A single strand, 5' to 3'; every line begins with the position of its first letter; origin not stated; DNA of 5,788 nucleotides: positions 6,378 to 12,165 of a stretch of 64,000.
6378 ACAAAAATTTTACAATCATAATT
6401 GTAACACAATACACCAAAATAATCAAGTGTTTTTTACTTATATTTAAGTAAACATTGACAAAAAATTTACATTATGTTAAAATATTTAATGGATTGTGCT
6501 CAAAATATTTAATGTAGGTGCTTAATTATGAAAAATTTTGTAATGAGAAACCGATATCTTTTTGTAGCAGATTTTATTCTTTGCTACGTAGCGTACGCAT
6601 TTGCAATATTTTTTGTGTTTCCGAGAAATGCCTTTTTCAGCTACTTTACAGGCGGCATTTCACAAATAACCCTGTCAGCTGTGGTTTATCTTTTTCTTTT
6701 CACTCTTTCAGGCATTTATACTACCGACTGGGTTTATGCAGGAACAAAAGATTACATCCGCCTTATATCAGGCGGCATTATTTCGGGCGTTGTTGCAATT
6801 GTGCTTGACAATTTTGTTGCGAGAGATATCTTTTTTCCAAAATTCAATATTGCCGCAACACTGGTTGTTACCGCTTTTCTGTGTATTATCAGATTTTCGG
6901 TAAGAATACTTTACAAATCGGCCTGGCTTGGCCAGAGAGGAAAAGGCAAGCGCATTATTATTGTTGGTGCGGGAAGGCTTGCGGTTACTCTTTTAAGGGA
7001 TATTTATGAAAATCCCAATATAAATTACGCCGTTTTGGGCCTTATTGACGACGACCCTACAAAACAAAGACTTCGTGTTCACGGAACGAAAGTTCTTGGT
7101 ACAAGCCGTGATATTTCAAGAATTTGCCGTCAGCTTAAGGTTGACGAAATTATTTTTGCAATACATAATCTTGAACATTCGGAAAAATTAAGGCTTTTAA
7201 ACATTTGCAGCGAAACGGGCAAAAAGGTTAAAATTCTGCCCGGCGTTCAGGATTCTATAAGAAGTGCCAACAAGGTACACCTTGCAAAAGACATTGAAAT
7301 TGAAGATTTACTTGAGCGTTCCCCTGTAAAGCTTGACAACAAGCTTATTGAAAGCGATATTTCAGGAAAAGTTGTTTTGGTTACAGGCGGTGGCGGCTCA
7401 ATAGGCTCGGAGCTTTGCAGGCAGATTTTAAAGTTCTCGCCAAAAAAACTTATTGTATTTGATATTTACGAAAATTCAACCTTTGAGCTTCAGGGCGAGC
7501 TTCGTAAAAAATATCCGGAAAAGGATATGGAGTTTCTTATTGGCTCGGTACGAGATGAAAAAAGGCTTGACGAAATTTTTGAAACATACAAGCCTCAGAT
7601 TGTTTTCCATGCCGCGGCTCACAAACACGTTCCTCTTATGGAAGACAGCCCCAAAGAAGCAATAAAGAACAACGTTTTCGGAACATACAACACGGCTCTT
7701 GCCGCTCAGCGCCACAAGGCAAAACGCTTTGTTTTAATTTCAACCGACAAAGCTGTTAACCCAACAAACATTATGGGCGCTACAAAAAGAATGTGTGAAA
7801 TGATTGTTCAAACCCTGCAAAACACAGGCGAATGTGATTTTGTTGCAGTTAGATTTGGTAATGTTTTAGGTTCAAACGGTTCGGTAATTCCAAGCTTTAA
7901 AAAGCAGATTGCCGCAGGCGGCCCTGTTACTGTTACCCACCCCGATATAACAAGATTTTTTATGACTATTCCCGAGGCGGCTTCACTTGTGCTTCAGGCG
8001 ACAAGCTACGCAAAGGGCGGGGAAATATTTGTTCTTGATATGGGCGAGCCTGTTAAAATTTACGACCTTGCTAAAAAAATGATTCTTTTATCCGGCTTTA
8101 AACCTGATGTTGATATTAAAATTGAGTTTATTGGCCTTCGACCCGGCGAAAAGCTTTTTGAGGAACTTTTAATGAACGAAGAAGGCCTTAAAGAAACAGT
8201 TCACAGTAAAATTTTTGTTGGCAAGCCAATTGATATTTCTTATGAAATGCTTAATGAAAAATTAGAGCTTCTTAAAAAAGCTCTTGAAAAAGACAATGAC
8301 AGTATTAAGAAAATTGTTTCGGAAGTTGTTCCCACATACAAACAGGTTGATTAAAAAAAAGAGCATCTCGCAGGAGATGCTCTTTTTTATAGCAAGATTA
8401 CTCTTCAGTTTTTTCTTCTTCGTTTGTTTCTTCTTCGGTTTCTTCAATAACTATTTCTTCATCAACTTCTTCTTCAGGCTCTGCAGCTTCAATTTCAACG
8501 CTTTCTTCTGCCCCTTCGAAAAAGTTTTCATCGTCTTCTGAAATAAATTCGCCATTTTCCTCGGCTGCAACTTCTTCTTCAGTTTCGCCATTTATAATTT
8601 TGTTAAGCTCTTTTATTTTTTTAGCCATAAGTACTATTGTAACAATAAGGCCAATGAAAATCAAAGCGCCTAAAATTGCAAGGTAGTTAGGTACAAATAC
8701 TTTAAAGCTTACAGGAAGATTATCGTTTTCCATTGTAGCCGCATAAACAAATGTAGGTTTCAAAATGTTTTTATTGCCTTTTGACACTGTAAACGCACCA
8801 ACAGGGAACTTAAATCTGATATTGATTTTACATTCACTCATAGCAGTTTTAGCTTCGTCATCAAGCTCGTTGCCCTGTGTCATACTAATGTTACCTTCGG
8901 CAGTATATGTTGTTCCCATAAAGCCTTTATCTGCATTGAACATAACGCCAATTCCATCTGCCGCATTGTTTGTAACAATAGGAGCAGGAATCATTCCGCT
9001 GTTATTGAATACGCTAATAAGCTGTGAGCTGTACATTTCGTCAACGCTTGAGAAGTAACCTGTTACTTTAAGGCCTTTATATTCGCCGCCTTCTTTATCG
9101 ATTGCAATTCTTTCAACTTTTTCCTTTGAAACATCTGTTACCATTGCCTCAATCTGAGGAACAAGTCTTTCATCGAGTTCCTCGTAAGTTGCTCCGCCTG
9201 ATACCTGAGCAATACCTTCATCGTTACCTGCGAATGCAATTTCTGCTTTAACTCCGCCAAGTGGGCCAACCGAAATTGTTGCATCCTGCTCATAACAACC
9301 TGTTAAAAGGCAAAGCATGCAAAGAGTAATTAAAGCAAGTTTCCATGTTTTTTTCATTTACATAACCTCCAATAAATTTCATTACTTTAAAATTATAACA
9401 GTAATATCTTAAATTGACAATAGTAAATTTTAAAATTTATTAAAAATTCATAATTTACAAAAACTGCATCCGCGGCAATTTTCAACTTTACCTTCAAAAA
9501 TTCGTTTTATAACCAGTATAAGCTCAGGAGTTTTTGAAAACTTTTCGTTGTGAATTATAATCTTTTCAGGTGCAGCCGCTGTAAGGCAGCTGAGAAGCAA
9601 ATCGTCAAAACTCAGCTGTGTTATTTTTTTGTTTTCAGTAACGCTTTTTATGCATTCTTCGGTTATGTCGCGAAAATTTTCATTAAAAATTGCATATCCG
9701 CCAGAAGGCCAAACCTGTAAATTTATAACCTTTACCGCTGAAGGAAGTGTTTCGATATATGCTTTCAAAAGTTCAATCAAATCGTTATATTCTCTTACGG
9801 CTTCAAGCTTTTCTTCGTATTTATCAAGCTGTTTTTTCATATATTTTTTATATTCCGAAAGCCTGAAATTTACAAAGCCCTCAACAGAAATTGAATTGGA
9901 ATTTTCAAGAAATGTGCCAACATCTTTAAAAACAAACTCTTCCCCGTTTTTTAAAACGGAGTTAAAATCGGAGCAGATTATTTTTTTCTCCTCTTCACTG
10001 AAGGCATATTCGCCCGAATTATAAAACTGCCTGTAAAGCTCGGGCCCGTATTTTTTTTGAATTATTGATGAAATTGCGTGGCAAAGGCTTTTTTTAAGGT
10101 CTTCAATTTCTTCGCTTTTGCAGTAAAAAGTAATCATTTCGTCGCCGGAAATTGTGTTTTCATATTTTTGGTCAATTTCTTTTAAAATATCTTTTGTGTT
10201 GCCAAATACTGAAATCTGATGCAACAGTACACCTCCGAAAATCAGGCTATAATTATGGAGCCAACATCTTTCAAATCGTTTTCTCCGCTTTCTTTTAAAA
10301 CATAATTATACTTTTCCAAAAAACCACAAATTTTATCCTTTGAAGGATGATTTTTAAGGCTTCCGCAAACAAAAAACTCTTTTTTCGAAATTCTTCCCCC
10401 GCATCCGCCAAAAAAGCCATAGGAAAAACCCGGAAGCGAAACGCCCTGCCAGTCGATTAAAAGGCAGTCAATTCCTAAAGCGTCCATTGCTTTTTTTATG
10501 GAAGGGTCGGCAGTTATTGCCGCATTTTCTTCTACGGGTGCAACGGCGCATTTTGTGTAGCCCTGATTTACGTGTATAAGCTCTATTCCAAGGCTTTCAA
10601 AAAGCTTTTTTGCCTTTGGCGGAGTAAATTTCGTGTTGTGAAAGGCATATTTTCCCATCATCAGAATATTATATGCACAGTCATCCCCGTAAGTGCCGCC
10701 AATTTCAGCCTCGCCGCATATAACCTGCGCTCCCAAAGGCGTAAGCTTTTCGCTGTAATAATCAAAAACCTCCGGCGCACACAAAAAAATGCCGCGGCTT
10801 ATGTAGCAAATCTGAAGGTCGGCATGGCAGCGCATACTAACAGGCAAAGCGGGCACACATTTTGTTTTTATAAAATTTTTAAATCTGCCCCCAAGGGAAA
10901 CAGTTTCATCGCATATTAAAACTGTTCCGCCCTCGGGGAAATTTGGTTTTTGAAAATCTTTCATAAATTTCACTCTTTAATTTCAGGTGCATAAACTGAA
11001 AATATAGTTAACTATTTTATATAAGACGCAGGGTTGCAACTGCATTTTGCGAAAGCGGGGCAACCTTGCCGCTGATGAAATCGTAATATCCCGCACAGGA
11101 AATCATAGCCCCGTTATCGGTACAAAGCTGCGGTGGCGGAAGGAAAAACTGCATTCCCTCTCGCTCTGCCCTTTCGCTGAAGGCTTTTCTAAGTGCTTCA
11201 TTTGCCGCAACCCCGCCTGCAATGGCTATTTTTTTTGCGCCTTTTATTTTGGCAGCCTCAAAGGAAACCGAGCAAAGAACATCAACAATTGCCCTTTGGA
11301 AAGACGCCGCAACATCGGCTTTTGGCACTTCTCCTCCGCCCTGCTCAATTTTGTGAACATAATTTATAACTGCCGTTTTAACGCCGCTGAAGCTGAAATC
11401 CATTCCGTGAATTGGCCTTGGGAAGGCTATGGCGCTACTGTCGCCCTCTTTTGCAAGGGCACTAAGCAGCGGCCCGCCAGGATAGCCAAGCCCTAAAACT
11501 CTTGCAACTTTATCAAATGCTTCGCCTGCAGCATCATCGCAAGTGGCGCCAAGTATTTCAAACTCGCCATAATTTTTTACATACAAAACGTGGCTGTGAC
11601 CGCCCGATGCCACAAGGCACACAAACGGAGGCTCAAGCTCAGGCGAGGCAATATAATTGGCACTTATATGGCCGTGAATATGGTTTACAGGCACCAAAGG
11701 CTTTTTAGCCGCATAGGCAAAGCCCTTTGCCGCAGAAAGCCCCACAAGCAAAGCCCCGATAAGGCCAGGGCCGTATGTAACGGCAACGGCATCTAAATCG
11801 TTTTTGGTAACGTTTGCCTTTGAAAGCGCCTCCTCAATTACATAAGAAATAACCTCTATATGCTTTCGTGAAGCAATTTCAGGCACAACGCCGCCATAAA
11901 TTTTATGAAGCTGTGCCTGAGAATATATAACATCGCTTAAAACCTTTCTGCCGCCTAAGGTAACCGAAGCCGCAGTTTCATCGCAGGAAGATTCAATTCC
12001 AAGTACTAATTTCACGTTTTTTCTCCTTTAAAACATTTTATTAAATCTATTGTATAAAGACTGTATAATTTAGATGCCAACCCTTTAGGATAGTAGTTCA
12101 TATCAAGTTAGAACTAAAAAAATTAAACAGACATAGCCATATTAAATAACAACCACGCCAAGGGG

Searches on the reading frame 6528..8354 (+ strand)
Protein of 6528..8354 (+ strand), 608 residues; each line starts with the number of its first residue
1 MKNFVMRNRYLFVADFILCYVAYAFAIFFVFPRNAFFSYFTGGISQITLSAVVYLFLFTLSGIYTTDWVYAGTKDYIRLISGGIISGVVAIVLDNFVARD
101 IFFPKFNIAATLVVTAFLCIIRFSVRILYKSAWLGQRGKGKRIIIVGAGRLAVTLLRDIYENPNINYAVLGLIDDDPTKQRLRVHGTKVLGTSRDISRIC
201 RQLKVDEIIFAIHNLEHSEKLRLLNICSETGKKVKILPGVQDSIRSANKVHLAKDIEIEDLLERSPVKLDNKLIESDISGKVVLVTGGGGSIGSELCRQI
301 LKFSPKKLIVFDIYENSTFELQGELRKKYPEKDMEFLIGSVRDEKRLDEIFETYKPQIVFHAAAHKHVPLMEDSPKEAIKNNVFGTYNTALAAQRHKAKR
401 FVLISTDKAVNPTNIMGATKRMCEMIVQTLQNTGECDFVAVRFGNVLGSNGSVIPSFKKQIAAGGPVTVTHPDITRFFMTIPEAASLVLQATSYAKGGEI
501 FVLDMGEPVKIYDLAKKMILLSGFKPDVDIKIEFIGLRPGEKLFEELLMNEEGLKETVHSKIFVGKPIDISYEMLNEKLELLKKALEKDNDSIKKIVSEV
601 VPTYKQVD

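Call 44: search_protein_families(library=pfam, proteins=[window:6528-8354:+])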
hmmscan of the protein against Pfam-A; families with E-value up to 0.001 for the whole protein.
window:6528-8354:+ (608 aa): 8 families
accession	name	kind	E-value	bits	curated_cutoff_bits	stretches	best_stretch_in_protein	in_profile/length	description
PF02719.21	Polysacc_synt_2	-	2.4e-125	418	20.2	1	283-565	1-291/293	Polysaccharide biosynthesis protein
PF01370.27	Epimerase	-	3.8e-25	89.1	20.9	1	283-494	1-227/240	NAD dependent epimerase/dehydratase family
PF16363.11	GDP_Man_Dehyd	-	7e-18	65.6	27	1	284-408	1-131/332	GDP-mannose 4,6 dehydratase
PF04321.23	RmlD_sub_bind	-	1.3e-12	47.8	27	1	283-452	3-157/287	RmlD substrate binding domain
PF13727.12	CoA_binding_3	-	1e-11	45.6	25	1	61-231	3-168/175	CoA-binding domain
PF01073.25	3Beta_HSD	-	1.4e-10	41.2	22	1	284-412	1-122/280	3-beta hydroxysteroid dehydrogenase/isomerase family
PF07993.18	NAD_binding_4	-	6.1e-07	29.3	20.1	0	355-413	88-143/258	Male sterility protein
PF00106.31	adh_short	-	6.8e-05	22.9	26.6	1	281-396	1-122/195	short chain dehydrogenase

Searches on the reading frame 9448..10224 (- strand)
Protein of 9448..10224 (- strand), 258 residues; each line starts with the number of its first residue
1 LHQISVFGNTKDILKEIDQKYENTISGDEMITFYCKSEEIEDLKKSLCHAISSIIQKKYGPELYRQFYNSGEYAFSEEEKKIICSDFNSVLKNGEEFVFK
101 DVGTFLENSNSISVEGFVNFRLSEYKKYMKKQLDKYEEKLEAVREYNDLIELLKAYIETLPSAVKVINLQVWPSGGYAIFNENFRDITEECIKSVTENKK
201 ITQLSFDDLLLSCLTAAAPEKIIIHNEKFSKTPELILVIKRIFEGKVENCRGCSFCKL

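Call 44: search_protein_families(library=pfam, proteins=[window:9448-10224:-])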
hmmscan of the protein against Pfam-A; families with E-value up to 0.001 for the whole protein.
window:9448-10224:- (258 aa): 1 family
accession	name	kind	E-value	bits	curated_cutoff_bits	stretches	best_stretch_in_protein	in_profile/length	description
PF08812.16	YtxC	-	1.4e-39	136.3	33.1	1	47-248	3-218/218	YtxC-like family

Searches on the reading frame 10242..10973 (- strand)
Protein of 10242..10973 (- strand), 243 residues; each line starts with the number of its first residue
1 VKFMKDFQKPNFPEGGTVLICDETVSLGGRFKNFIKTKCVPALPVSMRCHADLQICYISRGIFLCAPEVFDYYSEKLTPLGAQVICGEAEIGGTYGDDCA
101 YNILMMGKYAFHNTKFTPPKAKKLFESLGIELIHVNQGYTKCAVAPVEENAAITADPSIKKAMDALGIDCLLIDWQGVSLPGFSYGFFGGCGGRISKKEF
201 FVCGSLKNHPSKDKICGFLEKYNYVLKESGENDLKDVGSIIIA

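Call 44: search_protein_families(library=pfam, proteins=[window:10242-10973:-])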
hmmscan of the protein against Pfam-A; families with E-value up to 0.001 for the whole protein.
window:10242-10973:- (243 aa): 1 family
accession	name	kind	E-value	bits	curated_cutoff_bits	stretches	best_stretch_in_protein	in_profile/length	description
PF21778.2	DUF6873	-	1.3e-64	218.1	27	1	32-241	19-228/228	Family of unknown function (DUF6873)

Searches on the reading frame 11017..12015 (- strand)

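Call 45: search_protein_families(library=pfam, proteins=[window:11017-12015:-])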
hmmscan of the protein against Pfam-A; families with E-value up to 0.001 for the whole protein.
window:11017-12015:- (332 aa): 3 families
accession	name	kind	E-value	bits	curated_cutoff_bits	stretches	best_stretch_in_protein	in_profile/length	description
PF00814.31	TsaD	-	3.9e-100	335.4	24.8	1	24-306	1-263/264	tRNA N6-adenosine threonylcarbamoyltransferase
PF22521.2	HypF_C_2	-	1e-09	39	27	1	219-302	156-236/241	Carbamoyltransferase, Kae1-like Domain, second subdomain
PF02543.21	Carbam_trans_N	-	6.6e-07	29.5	24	0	231-283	272-324/346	Carbamoyltransferase N-terminus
